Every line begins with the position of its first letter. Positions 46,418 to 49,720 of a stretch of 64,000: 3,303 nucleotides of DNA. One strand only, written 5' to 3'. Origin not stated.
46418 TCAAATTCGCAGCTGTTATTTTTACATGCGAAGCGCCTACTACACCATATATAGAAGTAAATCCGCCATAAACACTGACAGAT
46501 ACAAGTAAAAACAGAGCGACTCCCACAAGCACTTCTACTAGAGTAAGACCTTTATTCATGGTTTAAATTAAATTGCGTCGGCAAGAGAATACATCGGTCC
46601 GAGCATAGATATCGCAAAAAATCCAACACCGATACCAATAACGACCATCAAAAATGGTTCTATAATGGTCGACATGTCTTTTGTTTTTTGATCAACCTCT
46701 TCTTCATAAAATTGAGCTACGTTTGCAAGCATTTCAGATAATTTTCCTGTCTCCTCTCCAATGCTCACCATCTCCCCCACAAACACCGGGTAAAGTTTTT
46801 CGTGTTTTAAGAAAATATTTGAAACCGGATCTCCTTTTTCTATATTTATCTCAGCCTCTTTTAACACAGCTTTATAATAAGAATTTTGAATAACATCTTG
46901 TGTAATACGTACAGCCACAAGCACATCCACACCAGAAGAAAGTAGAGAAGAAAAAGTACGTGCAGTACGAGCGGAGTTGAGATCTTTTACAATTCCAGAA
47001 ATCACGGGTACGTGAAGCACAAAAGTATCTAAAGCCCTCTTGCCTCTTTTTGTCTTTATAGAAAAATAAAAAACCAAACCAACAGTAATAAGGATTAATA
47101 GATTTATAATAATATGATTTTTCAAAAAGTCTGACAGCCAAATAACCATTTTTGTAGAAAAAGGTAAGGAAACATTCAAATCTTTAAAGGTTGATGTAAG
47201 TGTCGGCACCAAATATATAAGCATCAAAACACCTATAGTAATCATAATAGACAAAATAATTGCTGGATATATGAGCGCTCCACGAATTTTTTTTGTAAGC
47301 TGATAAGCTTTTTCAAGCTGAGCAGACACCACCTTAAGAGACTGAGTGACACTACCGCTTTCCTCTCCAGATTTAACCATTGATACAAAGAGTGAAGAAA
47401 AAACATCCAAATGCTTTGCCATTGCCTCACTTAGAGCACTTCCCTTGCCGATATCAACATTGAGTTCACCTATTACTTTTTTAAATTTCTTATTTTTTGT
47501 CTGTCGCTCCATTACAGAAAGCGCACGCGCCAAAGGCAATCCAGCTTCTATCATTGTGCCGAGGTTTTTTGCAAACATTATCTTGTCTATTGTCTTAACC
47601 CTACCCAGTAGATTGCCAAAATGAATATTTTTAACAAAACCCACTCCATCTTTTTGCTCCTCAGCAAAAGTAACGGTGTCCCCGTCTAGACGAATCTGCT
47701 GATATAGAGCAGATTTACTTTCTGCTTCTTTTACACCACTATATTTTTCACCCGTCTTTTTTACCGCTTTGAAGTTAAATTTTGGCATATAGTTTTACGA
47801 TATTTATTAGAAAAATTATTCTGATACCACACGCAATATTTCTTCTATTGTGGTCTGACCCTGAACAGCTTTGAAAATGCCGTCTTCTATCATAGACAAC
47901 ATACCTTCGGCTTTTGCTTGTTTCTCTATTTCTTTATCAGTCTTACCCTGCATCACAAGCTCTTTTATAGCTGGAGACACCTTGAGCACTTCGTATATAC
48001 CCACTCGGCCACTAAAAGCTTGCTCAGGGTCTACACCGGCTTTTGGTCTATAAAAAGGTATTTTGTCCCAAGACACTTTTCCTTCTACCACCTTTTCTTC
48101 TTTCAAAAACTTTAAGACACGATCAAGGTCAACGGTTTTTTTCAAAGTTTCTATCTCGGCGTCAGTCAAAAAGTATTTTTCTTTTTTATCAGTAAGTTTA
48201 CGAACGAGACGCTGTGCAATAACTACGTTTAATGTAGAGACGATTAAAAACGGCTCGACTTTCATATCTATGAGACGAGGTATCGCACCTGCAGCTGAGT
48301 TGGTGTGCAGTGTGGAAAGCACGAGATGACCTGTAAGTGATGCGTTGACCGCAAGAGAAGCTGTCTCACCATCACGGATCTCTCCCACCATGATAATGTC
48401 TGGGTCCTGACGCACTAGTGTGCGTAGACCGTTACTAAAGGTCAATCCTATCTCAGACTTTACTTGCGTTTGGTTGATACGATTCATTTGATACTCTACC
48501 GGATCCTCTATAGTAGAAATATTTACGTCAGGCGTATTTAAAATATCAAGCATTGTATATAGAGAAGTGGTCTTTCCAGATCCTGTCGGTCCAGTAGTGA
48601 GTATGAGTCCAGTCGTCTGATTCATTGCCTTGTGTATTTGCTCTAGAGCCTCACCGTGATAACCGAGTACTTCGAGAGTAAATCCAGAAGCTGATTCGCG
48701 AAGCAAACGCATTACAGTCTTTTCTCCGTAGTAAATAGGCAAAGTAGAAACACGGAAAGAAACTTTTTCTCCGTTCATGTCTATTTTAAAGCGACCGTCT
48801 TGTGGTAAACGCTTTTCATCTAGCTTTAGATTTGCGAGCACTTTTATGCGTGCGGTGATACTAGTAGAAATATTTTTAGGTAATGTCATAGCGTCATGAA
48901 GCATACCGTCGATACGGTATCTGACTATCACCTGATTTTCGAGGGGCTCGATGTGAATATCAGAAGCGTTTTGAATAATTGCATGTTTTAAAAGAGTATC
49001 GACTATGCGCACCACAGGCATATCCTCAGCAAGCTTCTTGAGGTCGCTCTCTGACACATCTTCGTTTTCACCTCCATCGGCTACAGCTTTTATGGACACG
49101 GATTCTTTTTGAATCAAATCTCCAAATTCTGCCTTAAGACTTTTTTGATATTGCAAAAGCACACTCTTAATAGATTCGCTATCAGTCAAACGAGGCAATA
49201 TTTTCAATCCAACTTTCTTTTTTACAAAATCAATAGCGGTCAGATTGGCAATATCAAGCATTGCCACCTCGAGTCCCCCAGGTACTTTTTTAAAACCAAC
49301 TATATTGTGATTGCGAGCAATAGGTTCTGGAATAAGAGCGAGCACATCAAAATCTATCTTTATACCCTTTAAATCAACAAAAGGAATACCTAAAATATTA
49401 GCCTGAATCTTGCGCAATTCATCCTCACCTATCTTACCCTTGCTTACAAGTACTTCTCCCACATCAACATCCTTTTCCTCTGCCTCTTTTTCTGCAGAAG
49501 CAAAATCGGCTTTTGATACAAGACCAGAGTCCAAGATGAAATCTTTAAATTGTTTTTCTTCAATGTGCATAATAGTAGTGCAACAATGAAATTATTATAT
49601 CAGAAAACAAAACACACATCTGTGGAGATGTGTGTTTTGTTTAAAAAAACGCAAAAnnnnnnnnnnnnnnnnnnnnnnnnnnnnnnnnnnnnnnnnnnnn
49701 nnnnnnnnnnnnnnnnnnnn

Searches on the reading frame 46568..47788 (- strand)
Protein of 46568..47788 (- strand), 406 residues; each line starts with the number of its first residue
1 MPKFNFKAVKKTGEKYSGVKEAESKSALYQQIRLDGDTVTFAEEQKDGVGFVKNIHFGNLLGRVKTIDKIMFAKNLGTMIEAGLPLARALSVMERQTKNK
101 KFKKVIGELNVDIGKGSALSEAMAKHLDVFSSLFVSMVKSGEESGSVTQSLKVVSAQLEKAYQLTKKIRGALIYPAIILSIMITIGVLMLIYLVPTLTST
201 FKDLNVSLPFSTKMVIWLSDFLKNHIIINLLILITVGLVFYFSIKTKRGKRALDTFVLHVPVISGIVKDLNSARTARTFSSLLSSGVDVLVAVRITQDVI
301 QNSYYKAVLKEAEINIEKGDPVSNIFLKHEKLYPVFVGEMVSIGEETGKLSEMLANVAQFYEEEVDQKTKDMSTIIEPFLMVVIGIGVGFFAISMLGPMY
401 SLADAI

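Call 34: search_protein_families(library=pfam, proteins=[window:46568-47788:-], max_evalue=0.00001)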
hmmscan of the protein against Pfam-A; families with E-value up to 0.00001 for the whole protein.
window:46568-47788:- (406 aa): 1 family
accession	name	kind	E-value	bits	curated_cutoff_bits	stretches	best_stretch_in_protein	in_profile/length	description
PF00482.28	T2SSF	-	1.2e-53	180.8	25.2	2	72-195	1-125/125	Type II secretion system (T2SS), protein F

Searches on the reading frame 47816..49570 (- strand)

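Call 34: search_protein_families(library=pfam, proteins=[window:47816-49570:-], max_evalue=0.00001)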
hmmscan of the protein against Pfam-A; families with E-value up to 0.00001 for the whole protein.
window:47816-49570:- (584 aa): 2 families
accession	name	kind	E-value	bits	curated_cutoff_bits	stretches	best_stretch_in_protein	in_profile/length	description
PF00437.27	T2SSE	-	1.9e-124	415.5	24.9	1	181-580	3-370/370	Type II/IV secretion system protein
PF05157.20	MshEN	-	2.8e-11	43.7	23.1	1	60-145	1-87/90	MshEN domain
